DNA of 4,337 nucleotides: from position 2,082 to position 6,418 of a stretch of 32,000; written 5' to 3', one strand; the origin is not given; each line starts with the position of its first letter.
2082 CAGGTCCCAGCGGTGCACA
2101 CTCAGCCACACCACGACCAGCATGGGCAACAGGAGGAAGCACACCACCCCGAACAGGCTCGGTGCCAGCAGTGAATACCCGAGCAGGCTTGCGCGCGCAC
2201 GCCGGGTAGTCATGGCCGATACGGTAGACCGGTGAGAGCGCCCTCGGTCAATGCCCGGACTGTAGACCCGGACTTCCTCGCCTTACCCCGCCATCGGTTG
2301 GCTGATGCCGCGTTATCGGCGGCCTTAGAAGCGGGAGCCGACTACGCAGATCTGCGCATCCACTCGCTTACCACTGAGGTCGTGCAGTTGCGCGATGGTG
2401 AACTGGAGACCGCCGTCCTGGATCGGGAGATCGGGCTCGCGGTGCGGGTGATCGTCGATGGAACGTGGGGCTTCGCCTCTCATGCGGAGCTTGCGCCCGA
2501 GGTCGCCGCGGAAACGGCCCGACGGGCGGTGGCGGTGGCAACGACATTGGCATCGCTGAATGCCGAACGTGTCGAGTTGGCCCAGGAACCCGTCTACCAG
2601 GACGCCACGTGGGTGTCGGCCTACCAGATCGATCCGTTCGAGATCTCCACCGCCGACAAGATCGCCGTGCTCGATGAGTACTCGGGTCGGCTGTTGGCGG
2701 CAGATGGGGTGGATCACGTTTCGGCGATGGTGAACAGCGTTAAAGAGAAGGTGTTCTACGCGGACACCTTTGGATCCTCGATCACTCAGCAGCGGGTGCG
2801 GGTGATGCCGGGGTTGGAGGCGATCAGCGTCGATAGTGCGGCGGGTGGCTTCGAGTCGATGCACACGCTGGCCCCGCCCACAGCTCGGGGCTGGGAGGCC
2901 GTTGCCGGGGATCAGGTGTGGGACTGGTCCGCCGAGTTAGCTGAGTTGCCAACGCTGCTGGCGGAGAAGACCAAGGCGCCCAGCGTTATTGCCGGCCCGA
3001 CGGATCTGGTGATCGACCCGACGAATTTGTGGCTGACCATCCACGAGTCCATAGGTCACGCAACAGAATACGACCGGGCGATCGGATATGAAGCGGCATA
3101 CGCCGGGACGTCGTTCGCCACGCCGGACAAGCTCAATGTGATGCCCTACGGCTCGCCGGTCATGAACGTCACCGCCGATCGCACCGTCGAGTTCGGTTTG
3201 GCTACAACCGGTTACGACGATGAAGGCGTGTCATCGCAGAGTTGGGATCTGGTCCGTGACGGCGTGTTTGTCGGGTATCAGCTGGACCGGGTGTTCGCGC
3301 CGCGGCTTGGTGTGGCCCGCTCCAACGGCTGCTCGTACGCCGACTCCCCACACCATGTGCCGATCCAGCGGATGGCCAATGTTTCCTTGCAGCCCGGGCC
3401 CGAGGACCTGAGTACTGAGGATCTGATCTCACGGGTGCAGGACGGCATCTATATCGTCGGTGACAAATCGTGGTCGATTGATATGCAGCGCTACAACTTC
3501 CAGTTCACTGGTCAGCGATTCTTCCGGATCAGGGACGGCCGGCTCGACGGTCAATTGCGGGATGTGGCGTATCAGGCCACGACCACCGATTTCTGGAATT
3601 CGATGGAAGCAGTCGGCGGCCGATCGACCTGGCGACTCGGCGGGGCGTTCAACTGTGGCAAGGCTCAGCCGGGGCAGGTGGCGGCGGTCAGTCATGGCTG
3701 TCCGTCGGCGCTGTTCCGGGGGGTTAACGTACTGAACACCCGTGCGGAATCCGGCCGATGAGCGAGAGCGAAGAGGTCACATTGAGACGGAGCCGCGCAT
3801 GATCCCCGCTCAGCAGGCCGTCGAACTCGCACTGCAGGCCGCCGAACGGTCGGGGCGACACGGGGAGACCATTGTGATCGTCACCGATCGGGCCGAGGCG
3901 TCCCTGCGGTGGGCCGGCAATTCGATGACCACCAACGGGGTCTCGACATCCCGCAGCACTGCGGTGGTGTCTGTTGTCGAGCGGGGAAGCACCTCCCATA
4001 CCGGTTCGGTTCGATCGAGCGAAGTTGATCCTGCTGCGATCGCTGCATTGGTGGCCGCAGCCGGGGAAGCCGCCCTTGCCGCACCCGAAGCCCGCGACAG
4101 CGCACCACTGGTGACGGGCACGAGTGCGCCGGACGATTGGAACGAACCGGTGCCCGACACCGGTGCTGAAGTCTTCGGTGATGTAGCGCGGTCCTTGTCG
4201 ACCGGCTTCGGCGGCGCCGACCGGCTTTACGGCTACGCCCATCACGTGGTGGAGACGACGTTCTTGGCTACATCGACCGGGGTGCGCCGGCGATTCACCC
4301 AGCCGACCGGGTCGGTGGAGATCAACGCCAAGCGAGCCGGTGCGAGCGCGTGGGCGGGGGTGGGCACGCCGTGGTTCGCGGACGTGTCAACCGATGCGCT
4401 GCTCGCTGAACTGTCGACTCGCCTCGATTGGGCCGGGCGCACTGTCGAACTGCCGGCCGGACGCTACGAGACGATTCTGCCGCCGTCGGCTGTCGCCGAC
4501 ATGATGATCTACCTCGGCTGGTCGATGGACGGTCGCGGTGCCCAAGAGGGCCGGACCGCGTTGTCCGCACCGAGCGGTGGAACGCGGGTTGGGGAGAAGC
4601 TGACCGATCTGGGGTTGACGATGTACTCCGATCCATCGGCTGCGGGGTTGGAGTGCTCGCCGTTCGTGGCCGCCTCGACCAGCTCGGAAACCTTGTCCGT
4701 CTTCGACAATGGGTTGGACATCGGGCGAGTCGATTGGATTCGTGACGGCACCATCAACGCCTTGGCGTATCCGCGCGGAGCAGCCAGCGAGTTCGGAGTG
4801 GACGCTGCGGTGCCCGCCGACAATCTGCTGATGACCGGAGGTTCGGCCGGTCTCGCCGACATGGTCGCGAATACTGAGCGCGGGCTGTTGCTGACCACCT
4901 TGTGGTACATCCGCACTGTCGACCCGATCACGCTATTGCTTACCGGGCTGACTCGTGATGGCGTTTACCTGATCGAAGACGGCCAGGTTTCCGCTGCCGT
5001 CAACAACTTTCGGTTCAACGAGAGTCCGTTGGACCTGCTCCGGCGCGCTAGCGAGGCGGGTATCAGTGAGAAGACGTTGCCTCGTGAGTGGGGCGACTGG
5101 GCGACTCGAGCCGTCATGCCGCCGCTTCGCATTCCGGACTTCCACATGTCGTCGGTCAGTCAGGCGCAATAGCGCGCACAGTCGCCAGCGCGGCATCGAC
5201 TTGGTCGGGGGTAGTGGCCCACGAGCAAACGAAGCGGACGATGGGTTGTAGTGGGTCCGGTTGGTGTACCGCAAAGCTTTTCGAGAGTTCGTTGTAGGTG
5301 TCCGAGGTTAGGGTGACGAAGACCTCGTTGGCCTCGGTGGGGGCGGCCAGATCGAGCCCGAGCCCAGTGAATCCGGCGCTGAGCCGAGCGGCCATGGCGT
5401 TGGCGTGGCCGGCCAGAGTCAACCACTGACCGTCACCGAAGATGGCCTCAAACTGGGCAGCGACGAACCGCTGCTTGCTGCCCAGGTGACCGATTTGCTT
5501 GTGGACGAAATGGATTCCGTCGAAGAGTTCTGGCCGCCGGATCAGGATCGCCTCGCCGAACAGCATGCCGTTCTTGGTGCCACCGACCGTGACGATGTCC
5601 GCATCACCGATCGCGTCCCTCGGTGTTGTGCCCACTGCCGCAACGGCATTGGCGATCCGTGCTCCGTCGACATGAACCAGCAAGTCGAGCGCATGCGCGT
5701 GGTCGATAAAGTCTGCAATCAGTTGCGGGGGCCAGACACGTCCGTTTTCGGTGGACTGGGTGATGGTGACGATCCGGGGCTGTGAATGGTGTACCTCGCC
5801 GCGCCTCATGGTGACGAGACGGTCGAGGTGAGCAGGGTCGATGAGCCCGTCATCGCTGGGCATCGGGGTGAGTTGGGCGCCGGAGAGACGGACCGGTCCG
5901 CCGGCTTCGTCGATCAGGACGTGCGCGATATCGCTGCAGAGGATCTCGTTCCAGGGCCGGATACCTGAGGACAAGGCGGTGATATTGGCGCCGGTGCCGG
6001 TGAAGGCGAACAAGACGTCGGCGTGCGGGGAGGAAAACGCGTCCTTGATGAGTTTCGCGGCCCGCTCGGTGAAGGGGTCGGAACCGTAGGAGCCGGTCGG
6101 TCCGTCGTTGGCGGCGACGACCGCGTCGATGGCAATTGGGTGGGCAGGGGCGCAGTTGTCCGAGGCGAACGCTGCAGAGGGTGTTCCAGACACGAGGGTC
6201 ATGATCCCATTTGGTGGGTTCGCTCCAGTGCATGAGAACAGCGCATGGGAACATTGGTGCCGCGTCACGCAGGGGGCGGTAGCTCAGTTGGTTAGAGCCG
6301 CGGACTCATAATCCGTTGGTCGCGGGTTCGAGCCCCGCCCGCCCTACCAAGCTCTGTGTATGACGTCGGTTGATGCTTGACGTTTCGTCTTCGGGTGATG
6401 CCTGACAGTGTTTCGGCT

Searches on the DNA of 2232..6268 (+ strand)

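Call 14: search_dna_similar(query=window:2232-6268:+, collection=plasmids, mode=near, max_rows=5)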
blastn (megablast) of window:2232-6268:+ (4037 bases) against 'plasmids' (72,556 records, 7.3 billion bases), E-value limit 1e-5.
No match.
